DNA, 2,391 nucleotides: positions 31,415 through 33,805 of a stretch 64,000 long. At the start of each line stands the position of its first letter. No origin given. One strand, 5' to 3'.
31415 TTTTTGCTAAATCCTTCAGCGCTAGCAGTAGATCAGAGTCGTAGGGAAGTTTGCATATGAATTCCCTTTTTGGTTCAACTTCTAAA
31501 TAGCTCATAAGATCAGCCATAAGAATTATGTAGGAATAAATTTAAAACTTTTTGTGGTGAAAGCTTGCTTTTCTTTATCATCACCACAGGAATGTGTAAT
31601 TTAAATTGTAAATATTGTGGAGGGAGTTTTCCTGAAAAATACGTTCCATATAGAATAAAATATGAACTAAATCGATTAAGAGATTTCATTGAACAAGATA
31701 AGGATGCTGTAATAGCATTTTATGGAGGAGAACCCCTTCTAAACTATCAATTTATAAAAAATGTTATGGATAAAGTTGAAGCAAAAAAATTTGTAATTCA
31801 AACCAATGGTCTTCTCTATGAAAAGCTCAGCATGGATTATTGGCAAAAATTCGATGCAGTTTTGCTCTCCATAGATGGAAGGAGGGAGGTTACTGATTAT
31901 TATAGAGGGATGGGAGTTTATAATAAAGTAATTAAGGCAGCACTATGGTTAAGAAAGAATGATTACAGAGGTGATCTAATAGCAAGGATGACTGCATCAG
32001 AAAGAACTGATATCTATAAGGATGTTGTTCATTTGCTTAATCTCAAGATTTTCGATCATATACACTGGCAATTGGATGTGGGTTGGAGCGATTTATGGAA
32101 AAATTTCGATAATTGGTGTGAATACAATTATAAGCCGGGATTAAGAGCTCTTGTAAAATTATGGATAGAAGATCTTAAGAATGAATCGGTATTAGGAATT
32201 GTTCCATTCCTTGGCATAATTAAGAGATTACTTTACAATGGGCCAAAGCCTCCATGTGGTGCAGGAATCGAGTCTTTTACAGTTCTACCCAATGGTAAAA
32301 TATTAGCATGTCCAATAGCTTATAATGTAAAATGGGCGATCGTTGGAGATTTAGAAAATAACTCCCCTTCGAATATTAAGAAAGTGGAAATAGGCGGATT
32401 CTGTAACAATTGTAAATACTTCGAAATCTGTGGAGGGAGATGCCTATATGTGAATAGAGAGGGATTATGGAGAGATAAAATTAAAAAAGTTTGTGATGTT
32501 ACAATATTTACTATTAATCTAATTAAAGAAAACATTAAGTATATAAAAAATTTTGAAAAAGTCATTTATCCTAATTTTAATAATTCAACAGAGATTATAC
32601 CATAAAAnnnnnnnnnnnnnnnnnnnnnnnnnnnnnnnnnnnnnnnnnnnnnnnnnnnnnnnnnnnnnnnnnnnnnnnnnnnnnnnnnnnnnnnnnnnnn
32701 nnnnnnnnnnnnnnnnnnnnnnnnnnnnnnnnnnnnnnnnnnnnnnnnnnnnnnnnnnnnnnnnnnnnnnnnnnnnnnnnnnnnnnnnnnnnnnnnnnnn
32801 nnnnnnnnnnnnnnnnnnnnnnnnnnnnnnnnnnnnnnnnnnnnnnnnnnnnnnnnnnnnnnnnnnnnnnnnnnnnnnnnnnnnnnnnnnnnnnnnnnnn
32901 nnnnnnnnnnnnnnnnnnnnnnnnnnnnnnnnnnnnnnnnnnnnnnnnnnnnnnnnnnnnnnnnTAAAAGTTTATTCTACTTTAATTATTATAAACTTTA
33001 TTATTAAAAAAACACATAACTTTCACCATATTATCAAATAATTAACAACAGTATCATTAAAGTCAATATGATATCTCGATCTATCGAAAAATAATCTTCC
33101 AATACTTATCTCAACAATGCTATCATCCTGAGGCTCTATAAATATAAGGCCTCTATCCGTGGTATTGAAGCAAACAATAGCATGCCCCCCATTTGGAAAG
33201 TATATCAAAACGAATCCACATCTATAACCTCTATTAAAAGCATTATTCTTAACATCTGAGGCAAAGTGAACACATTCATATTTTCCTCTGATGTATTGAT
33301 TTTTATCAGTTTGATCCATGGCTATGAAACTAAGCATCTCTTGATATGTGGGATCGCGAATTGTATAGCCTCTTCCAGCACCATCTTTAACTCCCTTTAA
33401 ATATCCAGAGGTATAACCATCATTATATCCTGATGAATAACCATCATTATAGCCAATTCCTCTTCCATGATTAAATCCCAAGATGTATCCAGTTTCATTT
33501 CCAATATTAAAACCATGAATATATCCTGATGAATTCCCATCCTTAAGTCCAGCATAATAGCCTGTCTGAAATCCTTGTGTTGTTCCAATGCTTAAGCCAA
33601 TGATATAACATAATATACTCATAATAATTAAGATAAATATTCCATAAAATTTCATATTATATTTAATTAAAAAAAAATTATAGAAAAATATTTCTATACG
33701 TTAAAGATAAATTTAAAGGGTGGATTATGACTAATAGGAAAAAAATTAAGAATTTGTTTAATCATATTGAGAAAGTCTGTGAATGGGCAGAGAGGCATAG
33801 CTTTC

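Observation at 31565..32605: Stand-alone radical-SAM/SPASM maturase with no annotated precursor peptide, convergent on an operon for exported proteins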

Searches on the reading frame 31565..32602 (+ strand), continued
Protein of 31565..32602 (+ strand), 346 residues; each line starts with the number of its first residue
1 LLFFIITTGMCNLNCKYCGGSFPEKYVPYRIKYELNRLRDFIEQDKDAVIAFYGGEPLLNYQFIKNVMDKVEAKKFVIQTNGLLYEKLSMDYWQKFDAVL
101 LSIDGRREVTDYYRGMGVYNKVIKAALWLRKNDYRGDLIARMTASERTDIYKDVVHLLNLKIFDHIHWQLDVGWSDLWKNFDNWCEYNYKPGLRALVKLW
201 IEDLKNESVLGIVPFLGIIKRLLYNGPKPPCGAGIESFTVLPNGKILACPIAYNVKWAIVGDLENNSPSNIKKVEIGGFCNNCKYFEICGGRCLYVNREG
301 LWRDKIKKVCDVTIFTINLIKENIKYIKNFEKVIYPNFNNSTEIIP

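Call 77: search_protein_families(library=pfam, proteins=[L112:3564-4568:+, L112:4751-5980:+, L116:2419-3474:+, L165:7323-7991:+, L165:7969-8700:+, L113:4507-5583:-, L113:1149-2192:-, L113:2239-2757:+, L113:4255-4497:+, L137:8704-9399:-], max_evalue=0.001)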
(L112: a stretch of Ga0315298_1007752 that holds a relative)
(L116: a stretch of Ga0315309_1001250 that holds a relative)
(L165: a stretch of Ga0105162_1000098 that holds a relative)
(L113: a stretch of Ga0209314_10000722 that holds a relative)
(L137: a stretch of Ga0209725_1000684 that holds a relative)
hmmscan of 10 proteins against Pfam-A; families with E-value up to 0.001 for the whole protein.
L112:3564-4568:+ (335 aa): 1 family
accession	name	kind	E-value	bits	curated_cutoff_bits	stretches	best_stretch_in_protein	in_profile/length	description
PF00348.22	polyprenyl_synt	-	1.3e-23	83.9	27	1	62-286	21-249/251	Polyprenyl synthetase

L112:4751-5980:+ (410 aa): 1 family
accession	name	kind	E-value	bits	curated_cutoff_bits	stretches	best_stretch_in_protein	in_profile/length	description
PF07690.21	MFS_1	-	4.5e-08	32.8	33.4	1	21-302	3-302/347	Major Facilitator Superfamily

L116:2419-3474:+ (352 aa): 5 families
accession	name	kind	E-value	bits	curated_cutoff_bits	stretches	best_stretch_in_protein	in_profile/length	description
PF01494.25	FAD_binding_3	-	6.4e-07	29.4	22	1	6-154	3-167/349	FAD binding domain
PF22578.2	GGR_cat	-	9.6e-07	29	27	1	191-237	23-73/88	Geranylgeranyl reductase catalytic domain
PF01266.30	DAO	-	4.2e-06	27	27.9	0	7-36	2-31/353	FAD dependent oxidoreductase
PF07992.20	Pyr_redox_2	-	3.2e-05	23.9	26.1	1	6-145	2-108/291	Pyridine nucleotide-disulphide oxidoreductase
PF13450.12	NAD_binding_8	-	4.2e-05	24.2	21.9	1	9-37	1-29/68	NAD(P)-binding Rossmann-like domain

L165:7323-7991:+ (223 aa): 2 families
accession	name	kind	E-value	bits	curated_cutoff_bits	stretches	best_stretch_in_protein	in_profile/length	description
PF03749.19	SfsA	-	2.1e-22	79.8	22.8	2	112-177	2-64/138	Sugar fermentation stimulation protein RE domain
PF17746.7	SfsA_N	-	9.6e-15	54.9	25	1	43-108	2-63/63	SfsA N-terminal OB domain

L165:7969-8700:+ (244 aa): 10 families
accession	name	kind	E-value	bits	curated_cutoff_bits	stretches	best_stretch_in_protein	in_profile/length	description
PF13247.11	Fer4_11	-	2.6e-12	47.2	26.2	1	93-179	7-98/100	4Fe-4S dicluster domain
PF12838.12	Fer4_7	-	8e-11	42.7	27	1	96-141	2-51/52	4Fe-4S dicluster domain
PF00037.32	Fer4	-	1.3e-08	34.8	21.1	1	122-143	2-23/24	4Fe-4S binding domain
PF13187.11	Fer4_9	-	3.3e-08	33.9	27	2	96-141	2-50/52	4Fe-4S dicluster domain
PF12837.12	Fer4_6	-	4.8e-08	33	25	2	120-142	1-23/24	4Fe-4S binding domain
PF13237.11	Fer4_10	-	1e-07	32.2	25.5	1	95-139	8-53/53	4Fe-4S dicluster domain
PF14697.11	Fer4_21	-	2.4e-07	31.2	35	0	44-66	30-52/59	4Fe-4S dicluster domain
PF13484.11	Fer4_16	-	4.3e-05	24.7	30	0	127-146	1-20/66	4Fe-4S double cluster binding domain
PF25160.1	LdpA_Fe-S-bd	-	4.8e-05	23.5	27.6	0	103-145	8-45/49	LdpA Fe-S cluster-binding domain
PF12797.12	Fer4_2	-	6.7e-05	23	24.5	0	48-65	3-20/22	4Fe-4S binding domain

L113:4507-5583:- (358 aa): 1 family
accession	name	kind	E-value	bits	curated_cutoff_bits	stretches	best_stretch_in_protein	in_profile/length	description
PF01208.23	URO-D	-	1.5e-23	83.8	23.9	1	157-357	147-346/346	Uroporphyrinogen decarboxylase (URO-D)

L113:1149-2192:- (347 aa): 1 family
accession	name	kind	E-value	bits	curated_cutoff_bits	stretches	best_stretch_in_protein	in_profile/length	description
PF00152.25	tRNA-synt_2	-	6.4e-59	200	25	1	32-341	8-307/308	tRNA synthetases class II (D, K and N)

L113:2239-2757:+ (173 aa): 7 families
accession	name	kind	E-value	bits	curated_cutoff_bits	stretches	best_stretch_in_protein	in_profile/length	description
PF01037.27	AsnC_trans_reg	-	4.9e-19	68.4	25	1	96-157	11-72/73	Lrp/AsnC ligand binding domain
PF13412.12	HTH_24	-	8.7e-10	38.5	21.9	1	12-59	1-48/48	Winged helix-turn-helix DNA-binding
PF13404.12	HTH_AsnC-type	-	8.9e-08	32.3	27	1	12-53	1-42/42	AsnC-type helix-turn-helix domain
PF12840.13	HTH_20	-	3.4e-05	24.2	27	1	17-59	7-49/51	Helix-turn-helix domain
PF12802.13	MarR_2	-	0.00043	20.8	27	0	14-61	5-53/61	MarR family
PF01978.25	TrmB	-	0.00063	20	25.6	0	23-60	18-54/68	Sugar-specific transcriptional regulator TrmB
PF13463.12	HTH_27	-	0.0008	20.1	22.2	0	14-60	3-50/68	Winged helix DNA-binding domain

L113:4255-4497:+ (81 aa): 0 families

L137:8704-9399:- (231 aa): 2 families
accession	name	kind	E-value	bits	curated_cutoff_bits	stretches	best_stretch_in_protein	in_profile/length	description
PF07973.19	tRNA_SAD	-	3.1e-09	37.1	24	1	184-227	1-44/44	Threonyl and Alanyl tRNA synthetase second additional domain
PF01411.24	tRNA-synt_2c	-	5.1e-08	32.3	30.3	1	12-87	473-552/552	tRNA synthetases class II (A)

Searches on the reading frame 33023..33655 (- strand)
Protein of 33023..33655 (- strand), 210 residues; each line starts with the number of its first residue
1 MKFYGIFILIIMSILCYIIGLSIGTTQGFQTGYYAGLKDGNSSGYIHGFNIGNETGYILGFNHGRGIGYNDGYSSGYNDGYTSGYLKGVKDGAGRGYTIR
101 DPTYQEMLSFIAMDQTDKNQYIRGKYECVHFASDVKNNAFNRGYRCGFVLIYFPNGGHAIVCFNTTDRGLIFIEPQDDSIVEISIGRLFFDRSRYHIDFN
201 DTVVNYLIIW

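Call 4: search_protein_families(library=pfam, proteins=[window:33023-33655:-], max_evalue=0.01)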
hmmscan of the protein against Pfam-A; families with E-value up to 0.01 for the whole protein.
window:33023-33655:- (210 aa): 1 family
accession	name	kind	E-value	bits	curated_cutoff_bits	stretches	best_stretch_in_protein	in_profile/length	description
PF09811.14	Yae1_N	-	3.9e-07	30.1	27.5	1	68-99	1-32/39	Essential protein Yae1, N terminal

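Call 38: search_protein_families(library=ncbifam, proteins=[window:33023-33655:-], max_evalue=0.01)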
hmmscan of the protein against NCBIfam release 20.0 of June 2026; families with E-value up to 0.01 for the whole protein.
window:33023-33655:- (210 aa): 4 families
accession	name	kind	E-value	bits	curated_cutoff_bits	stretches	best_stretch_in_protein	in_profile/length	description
NF009925.1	PRK13386.1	equivalog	3e-07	30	192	2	60-98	42-80/228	flagellar assembly protein FliH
NF004270.2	PRK05687.2-1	equivalog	6.4e-07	29.2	180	2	57-92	51-86/223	flagellar assembly protein FliH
NF004267.1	PRK05687.1-3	equivalog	1.7e-05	24.1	293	1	47-90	78-121/266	flagellar assembly protein FliH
NF004266.1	PRK05687.1-1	equivalog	0.0001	21.8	260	0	63-107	56-100/230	flagellar assembly protein FliH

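Call 56: find_homologous_proteins(query=window:33023-33652:-, max_evalue=0.001)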
Query window:33023-33652:- (209 aa): 312 proteins with E <= 0.001 among 416 candidates; the best 120 are listed.
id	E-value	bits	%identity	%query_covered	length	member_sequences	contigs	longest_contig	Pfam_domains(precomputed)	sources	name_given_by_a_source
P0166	1.4e-137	475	100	100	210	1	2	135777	PF09811.15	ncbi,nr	ncbi:MAG: hypothetical protein NZ922_00940 [Candidatus Methanomethyliaceae archaeon]|nr:hypothetical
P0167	2.2e-92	327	63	92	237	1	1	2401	PF09811.15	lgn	-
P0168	7.8e-92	325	63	91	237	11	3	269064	-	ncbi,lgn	ncbi:MAG: hypothetical protein QXY96_01060 [Candidatus Methanomethylicaceae archaeon]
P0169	2.5e-71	258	58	93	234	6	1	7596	PF09811.15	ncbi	ncbi:MAG: hypothetical protein QXR59_01240, partial [Candidatus Bathyarchaeia archaeon]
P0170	1.1e-70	256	53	93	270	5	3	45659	PF09811.15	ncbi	ncbi:MAG: hypothetical protein QXQ42_04595 [Candidatus Bathyarchaeia archaeon]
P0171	3.5e-70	254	54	91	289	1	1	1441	PF09811.15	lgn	-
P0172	6.2e-70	253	57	93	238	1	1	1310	PF09811.15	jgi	-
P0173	6.9e-69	250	57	93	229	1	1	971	PF09811.15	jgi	jgi:hypothetical protein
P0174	7.4e-68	247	59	88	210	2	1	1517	PF09811.15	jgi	-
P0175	4.0e-67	244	52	91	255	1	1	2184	PF09811.15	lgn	-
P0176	4.0e-67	244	58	93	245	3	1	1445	PF09811.15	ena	-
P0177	2.5e-65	238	52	91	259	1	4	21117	PF09811.15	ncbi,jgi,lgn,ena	ncbi:MAG: hypothetical protein QXI48_08065 [Candidatus Bathyarchaeia archaeon]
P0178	4.2e-65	238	51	97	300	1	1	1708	PF09811.15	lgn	-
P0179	1.6e-64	236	55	97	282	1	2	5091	PF09811.15,PF01428.24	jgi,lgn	-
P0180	3.7e-64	235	53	94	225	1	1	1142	PF09811.15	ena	-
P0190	3.1e-62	228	55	93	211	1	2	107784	PF09811.15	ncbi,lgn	ncbi:MAG: hypothetical protein QXX34_06470 [Candidatus Bathyarchaeia archaeon]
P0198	2.4e-61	225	53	97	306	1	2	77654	PF09811.15,PF01428.24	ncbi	ncbi:MAG: AN1-type zinc finger domain-containing protein [Candidatus Bathyarchaeia archaeon]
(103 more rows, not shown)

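Call 57: find_encoding_contigs(protein=P0190, flank=8000, max_places=1)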
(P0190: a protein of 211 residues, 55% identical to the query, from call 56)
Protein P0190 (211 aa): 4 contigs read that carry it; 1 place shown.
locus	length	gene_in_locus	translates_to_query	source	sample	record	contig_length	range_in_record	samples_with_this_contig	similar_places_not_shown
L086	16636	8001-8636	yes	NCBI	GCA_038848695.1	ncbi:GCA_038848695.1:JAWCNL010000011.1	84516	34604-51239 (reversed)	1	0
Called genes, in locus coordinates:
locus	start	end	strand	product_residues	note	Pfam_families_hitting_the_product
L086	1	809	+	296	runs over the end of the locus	PF01040:UbiA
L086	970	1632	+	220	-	-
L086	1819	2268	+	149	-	PF01726:LexA_DNA_bind (weak)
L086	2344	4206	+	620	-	PF09826:Beta_propel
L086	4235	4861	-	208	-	-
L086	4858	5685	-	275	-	-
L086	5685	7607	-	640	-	PF02463:SMC_N, PF13175:AAA_15, PF13476:AAA_23, PF13304:AAA_21 (faint)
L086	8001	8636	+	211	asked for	PF09811:Yae1_N (faint)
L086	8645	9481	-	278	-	-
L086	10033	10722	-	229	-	-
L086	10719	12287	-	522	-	PF13360:PQQ_2 (faint), PF01011:PQQ (faint)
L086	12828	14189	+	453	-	PF01545:Cation_efflux, PF16916:ZT_dimer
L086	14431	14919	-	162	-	PF00327:Ribosomal_L30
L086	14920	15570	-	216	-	PF00333:Ribosomal_S5, PF03719:Ribosomal_S5_C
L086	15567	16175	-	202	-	PF17144:Ribosomal_L5e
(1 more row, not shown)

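Call 58: find_encoding_contigs(protein=P0170, flank=8000, max_places=1)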
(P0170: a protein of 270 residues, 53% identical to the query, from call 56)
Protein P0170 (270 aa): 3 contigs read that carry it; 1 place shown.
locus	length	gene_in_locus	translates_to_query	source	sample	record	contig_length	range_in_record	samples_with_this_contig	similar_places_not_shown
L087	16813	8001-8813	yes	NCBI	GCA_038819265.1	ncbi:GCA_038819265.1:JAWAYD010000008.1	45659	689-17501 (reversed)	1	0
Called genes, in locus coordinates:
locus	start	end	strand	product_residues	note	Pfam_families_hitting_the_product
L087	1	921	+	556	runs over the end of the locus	-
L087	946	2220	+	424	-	PF09861:Lar_N, PF04015:DUF362 (faint)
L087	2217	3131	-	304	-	PF01261:AP_endonuc_2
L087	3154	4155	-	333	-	PF00389:2-Hacid_dh, PF02826:2-Hacid_dh_C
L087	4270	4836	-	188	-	PF00881:Nitroreductase, PF14512:TM1586_NiRdase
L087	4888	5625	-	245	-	PF10609:ParA, PF01656:CbiA, PF09140:MipZ, PF13614:AAA_31 (weak)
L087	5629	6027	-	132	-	PF01155:HypA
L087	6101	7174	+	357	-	PF00586:AIRS, PF02769:AIRS_C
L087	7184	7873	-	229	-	PF07505:DUF5131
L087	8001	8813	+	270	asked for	PF09811:Yae1_N (faint)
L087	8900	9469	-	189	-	PF01583:APS_kinase, PF07931:CPT, PF08433:KTI12, PF13238:AAA_18, PF13671:AAA_33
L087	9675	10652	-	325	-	PF00005:ABC_tran, PF08352:oligo_HPY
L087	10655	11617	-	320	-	PF00005:ABC_tran, PF02463:SMC_N (faint), PF13304:AAA_21 (weak), PF08352:oligo_HPY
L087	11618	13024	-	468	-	PF00528:BPD_transp_1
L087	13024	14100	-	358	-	PF00528:BPD_transp_1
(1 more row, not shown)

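Call 59: find_encoding_contigs(protein=P0198, flank=8000, max_places=1)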
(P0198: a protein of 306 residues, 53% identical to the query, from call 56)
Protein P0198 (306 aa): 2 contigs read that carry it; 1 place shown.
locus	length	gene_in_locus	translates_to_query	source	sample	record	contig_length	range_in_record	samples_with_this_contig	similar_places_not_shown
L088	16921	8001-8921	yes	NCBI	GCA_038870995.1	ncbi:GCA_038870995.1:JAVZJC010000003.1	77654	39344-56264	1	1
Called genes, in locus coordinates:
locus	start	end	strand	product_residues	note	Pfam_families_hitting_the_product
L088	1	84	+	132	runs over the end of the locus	-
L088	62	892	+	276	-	PF00702:Hydrolase, PF13419:HAD_2, PF13242:Hydrolase_like (weak)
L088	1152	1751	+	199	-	PF04252:SFM1-like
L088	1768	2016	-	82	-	-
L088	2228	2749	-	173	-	-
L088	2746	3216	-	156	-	-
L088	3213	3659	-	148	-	-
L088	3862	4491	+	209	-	PF13248:Zn_ribbon_3 (weak)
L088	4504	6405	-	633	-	PF02934:GatB_N, PF02938:GAD, PF02637:GatB_Yqey, PF09424:YqeY (weak)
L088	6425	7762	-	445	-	PF18195:GatD_N, PF00710:Asparaginase, PF17763:Asparaginase_C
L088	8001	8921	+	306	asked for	PF01428:zf-AN1, PF09811:Yae1_N (faint)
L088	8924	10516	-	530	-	PF23613:ELP3_N, PF04055:Radical_SAM, PF16199:Radical_SAM_C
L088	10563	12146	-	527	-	PF07969:Amidohydro_3, PF01979:Amidohydro_1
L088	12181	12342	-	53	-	PF04758:Ribosomal_S30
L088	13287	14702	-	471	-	PF03951:Gln-synt_N, PF00120:Gln-synt_C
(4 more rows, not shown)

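Call 89: search_solved_structures(query=A6, max_evalue=1, show_alignments=1)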
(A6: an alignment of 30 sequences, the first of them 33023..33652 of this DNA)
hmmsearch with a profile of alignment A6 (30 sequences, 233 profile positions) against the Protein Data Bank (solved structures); distinct sequences matched with E-value up to 1: 13.
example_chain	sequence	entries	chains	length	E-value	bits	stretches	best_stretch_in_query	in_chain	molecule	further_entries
9ygj_A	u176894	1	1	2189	0.021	17.7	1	31-118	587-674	Rhoptry neck protein 2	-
6su9_A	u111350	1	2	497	0.029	17.2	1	53-118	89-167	Pyridoxal kinase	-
4mi5_A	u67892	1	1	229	0.08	15.8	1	87-171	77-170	Histone-lysine N-methyltransferase EZH2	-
4mi0_A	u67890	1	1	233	0.084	15.7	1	87-171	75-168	Histone-lysine N-methyltransferase EZH2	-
7qyd_A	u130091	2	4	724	0.095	15.6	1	50-107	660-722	Pesticidal crystal protein Cry11Ba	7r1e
9exs_B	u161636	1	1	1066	0.17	14.7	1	70-101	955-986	5'-3' exoribonuclease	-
28lx_A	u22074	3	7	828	0.18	14.7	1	44-127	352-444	Dpo31, tailspike protein | Dpo31-deltaD1, viral depolymerase depleted of domain 1 | Tail fibers Dpo36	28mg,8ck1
2fiu_A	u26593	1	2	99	0.52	13.1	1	166-188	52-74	conserved hypothetical protein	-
8yfq_R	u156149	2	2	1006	0.74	12.6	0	37-108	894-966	5'-3' exoribonuclease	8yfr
8yf5_A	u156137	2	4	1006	0.74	12.6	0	37-108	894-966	5'-3' exoribonuclease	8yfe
1c3r_A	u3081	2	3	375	0.83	12.5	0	46-124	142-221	HDLP (HISTONE DEACETYLASE-LIKE PROTEIN)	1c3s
1c3p_A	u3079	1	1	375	0.9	12.4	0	46-124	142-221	PROTEIN (HDLP (HISTONE DEACETYLASE-LIKE PROTEIN))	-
2n7p_A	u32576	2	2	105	0.97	12.3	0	145-188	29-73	Putative uncharacterized protein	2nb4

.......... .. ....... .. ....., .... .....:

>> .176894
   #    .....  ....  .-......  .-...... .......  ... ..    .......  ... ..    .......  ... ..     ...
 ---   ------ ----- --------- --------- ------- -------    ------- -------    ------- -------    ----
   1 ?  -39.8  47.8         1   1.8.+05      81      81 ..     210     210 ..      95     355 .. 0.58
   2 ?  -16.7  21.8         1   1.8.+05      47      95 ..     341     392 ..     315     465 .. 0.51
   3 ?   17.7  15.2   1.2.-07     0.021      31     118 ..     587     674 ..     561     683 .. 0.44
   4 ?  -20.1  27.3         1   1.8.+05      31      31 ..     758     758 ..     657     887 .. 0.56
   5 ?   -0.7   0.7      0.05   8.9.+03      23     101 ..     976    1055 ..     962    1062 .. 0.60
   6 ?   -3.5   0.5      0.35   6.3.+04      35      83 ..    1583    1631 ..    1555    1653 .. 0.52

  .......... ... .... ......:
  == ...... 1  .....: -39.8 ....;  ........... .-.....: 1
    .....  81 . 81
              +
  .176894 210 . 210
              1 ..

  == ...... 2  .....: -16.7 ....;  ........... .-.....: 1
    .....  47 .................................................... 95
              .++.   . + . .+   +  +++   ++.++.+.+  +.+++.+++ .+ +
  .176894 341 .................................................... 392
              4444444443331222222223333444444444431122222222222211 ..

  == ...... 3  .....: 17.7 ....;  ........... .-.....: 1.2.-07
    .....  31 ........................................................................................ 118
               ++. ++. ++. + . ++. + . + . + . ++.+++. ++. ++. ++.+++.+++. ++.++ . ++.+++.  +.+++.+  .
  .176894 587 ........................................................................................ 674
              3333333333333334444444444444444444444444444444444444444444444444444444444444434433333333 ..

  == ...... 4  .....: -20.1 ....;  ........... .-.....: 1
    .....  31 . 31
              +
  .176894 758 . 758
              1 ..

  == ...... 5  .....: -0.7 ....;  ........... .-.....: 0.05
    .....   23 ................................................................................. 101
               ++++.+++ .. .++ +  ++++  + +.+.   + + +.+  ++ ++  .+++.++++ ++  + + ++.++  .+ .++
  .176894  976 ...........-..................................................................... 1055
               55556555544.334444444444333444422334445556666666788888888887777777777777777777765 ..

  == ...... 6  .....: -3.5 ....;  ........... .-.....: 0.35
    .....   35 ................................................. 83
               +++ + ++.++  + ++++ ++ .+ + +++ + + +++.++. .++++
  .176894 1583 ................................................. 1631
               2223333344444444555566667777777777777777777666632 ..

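Call 94: predict_structure(alignment_id=A6)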
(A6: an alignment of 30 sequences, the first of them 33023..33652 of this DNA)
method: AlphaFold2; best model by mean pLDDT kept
length: 209 residues; sequences in the alignment: 30
mean_pLDDT: 73.6   pTM: 0.56
mean pLDDT of the five models: 73.6, 72.4, 71.9, 70.7, 70.0
residues with pLDDT >= 90: 113; 70-90: 21; 50-70: 7; < 50: 68
segments of 3 or more residues with pLDDT < 50: 30-96
pLDDT, mean of each block of 10 residues (from residue 1): 94 90 58 39 32 28 32 42 40 55 96 95 91 94 94 96 95 97 96 90 95
secondary structure, 60 per line:
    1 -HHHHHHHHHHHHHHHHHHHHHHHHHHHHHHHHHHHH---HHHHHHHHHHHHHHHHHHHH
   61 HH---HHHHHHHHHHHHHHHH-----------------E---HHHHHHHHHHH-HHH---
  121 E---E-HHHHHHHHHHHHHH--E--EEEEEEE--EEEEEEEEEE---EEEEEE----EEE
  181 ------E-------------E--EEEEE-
elements in order: H2-37 H41-62 H66-81 H103-113 H127-140 E146-152 E155-164 E168-173 E178-180 E204-208

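Call 96: fold_search(model_id=the predicted structure, library=pdb)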
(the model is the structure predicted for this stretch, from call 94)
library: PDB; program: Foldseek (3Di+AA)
matches with E <= 10: 434; with E <= 0.001: 10
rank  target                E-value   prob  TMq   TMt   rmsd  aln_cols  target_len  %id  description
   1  6tsn_AAA              1.4e-05  1.00  0.33  0.24   8.5       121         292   16  Marasmius oreades agglutinin (MOA), papain back.swap W208Q-Q276W variant (released 2020-07-29)
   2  6tsl_AAA              1.5e-05  1.00  0.33  0.24   7.8       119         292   17  Marasmius oreades agglutinin (MOA) in complex with the truncated PVPRAHS synthetic substrate (released 2020-07-29)
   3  3phz_A                1.6e-05  1.00  0.34  0.26   3.1        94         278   18  Crystal Structure Analysis of Polyporus squamosus lectin bound to human-type influenza-binding epitope Neu5Aca2-6Galb1 (released 2011-07-06)
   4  5mua_B                1.8e-05  1.00  0.35  0.27   2.8        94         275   18  PSL1a-E64 complex (released 2017-07-12)
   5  6tsm_AAA              2.2e-05  1.00  0.33  0.24   8.5       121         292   16  Marasmius oreades agglutinin (MOA) in complex with the truncated PVVRAHS synthetic substrate (released 2020-07-29)
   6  6tsq_AAA              2.2e-05  1.00  0.33  0.24   8.5       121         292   17  Marasmius oreades agglutinin (MOA) activated by manganese (II) (released 2020-07-29)
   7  5mu9_A                3.0e-05  1.00  0.33  0.24   8.5       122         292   19  MOA-E-64 complex (released 2017-07-12)
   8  5mua_A                3.2e-05  1.00  0.34  0.27   3.0        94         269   18  PSL1a-E64 complex (released 2017-07-12)
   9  6yh0_AAA              1.0e-04  1.00  0.33  0.24   8.5       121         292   16  Marasmius oreades agglutinin (MOA) in complex with the truncated PVPRAHS synthetic substrate (released 2020-07-29)
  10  2iho_A                1.7e-04  1.00  0.32  0.23   8.4       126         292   16  Crystal structure of MOA, a lectin from the mushroom Marasmius oreades in complex with the trisaccharide Gal(1,3)Gal(1 (released 2007-05-22)
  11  9y6s_8G               5.8e-02  0.77  0.25  0.10   7.5       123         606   12  96-nm repeat of the Leishmania tarentolae doublet microtubule (released 2025-12-17)
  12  6ocf_A                2.0e-01  0.16  0.17  0.15  14.0       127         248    9  The crystal structure of VASH1-SVBP complex (released 2019-06-26)
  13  8brf_BBB              2.1e-01  0.28  0.19  0.25   6.1       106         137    7  YopQ apo from Yersinia enterocolitica (released 2023-12-13)
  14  8brf_AAA              2.2e-01  0.75  0.16  0.22   2.0        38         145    8  YopQ apo from Yersinia enterocolitica (released 2023-12-13)
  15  4xz7_B                2.4e-01  0.15  0.20  0.12  14.3       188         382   12  Crystal structure of a TGase (released 2015-06-24)
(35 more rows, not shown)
